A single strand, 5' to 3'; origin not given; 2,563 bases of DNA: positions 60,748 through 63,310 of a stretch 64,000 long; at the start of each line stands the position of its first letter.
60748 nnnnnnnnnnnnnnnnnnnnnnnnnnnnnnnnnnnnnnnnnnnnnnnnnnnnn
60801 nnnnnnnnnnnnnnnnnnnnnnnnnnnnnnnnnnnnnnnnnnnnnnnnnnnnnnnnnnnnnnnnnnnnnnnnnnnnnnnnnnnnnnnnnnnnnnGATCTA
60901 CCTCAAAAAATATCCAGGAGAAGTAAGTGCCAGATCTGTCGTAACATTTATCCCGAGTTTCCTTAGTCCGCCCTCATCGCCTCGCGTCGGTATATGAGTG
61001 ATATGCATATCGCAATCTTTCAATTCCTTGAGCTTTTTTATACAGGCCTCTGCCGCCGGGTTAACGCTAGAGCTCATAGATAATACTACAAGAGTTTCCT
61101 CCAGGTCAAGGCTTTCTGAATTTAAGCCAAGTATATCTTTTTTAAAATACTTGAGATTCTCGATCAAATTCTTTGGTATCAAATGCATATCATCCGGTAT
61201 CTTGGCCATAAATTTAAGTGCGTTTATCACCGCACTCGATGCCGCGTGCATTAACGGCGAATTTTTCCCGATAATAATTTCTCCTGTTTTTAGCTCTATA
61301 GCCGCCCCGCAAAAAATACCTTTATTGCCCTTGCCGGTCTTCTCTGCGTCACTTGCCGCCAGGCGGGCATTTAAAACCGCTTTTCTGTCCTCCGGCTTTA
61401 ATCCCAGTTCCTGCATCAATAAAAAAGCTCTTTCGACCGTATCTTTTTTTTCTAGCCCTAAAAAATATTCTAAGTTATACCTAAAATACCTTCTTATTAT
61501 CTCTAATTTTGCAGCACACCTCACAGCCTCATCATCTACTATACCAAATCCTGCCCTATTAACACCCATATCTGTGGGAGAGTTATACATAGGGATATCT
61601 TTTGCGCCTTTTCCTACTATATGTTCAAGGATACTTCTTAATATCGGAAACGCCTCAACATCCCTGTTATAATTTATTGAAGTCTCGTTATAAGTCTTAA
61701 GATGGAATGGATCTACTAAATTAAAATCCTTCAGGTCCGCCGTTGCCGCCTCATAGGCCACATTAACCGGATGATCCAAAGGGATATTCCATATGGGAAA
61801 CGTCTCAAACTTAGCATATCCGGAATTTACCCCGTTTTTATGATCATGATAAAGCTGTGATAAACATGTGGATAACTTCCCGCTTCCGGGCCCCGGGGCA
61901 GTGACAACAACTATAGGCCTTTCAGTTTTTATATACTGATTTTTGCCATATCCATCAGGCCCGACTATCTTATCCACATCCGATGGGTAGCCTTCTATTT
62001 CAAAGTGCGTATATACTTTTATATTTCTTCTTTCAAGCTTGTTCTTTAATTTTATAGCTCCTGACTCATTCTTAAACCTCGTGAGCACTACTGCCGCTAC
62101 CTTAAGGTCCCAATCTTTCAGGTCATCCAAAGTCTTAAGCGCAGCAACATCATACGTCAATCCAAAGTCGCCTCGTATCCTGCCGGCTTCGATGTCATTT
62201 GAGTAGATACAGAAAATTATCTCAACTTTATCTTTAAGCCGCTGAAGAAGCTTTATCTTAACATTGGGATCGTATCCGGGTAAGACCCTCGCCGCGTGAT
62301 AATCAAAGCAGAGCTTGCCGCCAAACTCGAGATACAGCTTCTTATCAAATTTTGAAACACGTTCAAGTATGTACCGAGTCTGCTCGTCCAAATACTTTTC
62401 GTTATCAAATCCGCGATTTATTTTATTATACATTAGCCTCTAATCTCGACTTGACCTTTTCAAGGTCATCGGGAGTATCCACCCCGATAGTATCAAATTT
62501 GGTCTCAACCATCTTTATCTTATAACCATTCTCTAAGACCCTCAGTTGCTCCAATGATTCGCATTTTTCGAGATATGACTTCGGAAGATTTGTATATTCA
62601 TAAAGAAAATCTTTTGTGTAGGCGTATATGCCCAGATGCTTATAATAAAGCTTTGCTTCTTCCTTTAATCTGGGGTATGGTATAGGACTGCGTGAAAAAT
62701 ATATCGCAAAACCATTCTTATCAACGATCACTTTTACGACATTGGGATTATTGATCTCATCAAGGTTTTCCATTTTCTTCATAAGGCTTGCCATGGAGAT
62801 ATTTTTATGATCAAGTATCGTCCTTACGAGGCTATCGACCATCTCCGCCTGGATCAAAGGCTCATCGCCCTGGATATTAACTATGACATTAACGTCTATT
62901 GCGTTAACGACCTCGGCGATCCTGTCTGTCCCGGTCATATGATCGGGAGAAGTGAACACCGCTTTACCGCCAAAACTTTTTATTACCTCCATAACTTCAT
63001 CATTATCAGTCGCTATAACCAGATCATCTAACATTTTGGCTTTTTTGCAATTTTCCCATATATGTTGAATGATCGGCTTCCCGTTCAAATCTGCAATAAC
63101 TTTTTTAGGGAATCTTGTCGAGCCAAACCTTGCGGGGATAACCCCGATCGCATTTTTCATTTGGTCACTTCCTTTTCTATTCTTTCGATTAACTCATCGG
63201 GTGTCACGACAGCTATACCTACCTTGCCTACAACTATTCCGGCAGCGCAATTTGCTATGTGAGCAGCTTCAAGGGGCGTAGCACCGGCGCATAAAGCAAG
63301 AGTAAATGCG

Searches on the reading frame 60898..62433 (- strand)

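Call 19: search_protein_families(library=pfam, proteins=[window:60898-62433:-])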
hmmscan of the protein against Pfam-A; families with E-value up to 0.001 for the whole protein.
window:60898-62433:- (511 aa): 2 families
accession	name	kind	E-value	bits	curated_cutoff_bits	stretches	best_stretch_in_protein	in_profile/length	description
PF08903.17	DUF1846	-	8.8e-158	524.8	27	1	8-343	2-332/333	Domain of unknown function DUF1846, N-terminal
PF20921.3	DUF1846_C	-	2.7e-44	151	27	1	349-501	2-145/153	Domain of unknown function DUF1846, C-terminal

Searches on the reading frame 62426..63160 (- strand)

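Call 19: search_protein_families(library=pfam, proteins=[window:62426-63160:-])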
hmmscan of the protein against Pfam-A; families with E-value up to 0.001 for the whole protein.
window:62426-63160:- (244 aa): 2 families
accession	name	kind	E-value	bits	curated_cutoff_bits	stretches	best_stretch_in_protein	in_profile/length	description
PF02348.25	CTP_transf_3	-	1.4e-62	211.8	22.6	1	5-215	1-217/217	Cytidylyltransferase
PF12804.13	NTP_transf_3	-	4.4e-08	33.9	27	1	11-123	11-120/160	MobA-like NTP transferase domain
